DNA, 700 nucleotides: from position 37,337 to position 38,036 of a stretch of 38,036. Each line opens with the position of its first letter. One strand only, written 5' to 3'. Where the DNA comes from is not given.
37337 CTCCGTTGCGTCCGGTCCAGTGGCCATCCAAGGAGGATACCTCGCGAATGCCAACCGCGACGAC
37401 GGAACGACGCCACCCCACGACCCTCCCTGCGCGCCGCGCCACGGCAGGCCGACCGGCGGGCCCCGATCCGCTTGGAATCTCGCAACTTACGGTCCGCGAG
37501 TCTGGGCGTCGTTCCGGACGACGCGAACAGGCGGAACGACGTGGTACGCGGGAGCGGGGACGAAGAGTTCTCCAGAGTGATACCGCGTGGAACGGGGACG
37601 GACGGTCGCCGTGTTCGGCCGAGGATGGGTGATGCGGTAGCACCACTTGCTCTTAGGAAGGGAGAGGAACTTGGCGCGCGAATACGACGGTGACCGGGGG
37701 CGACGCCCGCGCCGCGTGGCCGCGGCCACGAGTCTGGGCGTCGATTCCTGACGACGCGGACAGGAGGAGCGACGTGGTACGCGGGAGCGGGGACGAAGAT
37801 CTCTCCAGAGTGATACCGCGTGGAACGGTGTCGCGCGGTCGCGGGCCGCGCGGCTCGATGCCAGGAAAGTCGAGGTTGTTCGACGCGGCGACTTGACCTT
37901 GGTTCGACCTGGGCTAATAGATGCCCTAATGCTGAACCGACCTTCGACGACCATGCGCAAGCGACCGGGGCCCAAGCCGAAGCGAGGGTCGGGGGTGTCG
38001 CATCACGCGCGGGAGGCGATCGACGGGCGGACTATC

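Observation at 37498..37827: Two ~98-bp direct repeats (~90% identical) 232 bp apart, upstream of the ECF sigma/STK operon and reaching the window edge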

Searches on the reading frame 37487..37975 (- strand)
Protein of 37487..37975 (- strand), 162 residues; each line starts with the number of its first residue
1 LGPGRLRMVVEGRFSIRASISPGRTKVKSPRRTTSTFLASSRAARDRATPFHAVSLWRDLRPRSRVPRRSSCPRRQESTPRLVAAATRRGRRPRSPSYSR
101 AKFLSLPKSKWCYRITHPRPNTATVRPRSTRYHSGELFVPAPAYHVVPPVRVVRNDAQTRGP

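Call 56: search_protein_representatives(protein=window:37487-37975:-)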
Query: 162 residues. Proteins with E-value up to 0.001 (for the whole library): 0; up to 1e-10: 0; up to 1e-30: 0. The best 0 are listed.

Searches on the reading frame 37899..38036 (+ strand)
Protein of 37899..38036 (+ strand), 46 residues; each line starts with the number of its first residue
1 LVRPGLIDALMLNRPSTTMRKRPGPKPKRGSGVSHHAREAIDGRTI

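Call 30: find_homologous_proteins(query=window:37899-38036:+, max_evalue=10)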
Query window:37899-38036:+: no candidate shares three 5-residue words with the query. No homologue found.

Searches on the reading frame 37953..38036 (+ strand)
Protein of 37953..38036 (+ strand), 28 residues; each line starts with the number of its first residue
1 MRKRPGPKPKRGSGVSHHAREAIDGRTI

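Call 17: search_protein_families(library=pfam, proteins=[window:37953-38036:+], max_evalue=1)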
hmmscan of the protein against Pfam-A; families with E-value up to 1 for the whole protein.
seq(28 aa): 0 families

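Call 42: search_dna_similar(query=window:37953-38036:+, collection=plasmids, mode=protein, max_evalue=10, max_rows=30)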
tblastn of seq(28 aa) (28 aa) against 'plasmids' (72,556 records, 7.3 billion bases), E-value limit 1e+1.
Records with a match: 3; places in all: 3; records where one place covers at least 80% of the query: 1.
Best place of each record, by identity: 60-80% 2; <60% 1.
By first word of the organism name: Burkholderia 2; Pseudarthrobacter 1.
By predicted mobility (MOB-suite, as given by PLSDB): non-mobilizable 3.
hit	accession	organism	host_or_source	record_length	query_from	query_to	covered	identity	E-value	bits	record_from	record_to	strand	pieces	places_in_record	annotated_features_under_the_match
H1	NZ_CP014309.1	Burkholderia sp. PAMC 26561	single cell,lichen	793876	5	24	71%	65.0%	7e+0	29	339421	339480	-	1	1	none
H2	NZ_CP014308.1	Burkholderia sp. PAMC 26561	single cell,lichen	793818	5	24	71%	65.0%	7e+0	29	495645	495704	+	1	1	none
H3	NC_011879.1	Pseudarthrobacter chlorophenolicus A6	-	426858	1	25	89%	48.0%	8e+0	29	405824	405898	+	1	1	hypothetical protein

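Call 52: search_protein_families(library=ncbifam, proteins=[window:37953-38036:+], max_evalue=10)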
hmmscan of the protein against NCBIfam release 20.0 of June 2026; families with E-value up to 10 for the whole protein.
seq(28 aa): 0 families

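Call 60: get_annotated_region(hit=H3, flank=1500)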
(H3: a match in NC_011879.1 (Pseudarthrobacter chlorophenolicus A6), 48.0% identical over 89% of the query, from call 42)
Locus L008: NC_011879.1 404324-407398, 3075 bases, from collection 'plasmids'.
description: Pseudarthrobacter chlorophenolicus A6 plasmid pACHL01, complete sequence
organism: Pseudarthrobacter chlorophenolicus A6 (NCBI taxid 452863)
taxonomy: Bacteria; Actinomycetota; Actinomycetes; Micrococcales; Micrococcaceae; Pseudarthrobacter; Pseudarthrobacter chlorophenolicus; Pseudarthrobacter chlorophenolicus A6
host: -; source: -; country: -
typing (MOB-suite, as given by PLSDB): non-mobilizable
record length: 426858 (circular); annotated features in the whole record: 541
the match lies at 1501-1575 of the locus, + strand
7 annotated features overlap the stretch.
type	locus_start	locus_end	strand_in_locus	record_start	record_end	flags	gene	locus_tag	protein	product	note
CDS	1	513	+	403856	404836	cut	nrdF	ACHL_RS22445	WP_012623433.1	class 1b ribonucleoside-diphosphate reductase subunit beta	GO:0009265 - 2'-deoxyribonucleotide biosynthetic process [Evidence IEA]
CDS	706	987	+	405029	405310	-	-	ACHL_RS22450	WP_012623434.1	hypothetical protein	-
CDS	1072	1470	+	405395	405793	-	-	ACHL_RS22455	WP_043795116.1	hypothetical protein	-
CDS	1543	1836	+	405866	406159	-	-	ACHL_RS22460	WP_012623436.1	hypothetical protein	-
CDS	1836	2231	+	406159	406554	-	-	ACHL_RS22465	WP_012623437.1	SLOG family protein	-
CDS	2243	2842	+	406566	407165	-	-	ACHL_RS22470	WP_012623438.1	hypothetical protein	-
CDS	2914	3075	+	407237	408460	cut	-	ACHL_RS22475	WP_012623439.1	glycosyl hydrolase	-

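Call 61: get_annotated_region(hit=H1, flank=1500)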
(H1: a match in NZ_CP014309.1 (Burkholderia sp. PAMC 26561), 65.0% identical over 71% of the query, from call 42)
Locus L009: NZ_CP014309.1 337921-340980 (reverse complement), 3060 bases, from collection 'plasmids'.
description: Burkholderia sp. PAMC 26561 plasmid unnamed2, complete sequence
organism: Burkholderia sp. PAMC 26561 (NCBI taxid 1795043)
taxonomy: Bacteria; Pseudomonadota; Betaproteobacteria; Burkholderiales; Burkholderiaceae; Burkholderia; Burkholderia sp. PAMC 26561
host: -; source: single cell,lichen; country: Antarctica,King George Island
typing (MOB-suite, as given by PLSDB): non-mobilizable
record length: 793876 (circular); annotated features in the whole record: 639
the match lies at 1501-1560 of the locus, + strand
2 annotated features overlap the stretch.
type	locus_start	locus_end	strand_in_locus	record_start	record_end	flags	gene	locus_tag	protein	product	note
CDS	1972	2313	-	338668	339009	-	-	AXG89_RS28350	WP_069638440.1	MCP four helix bundle domain-containing protein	-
CDS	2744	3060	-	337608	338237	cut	-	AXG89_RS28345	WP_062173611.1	EAL domain-containing protein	-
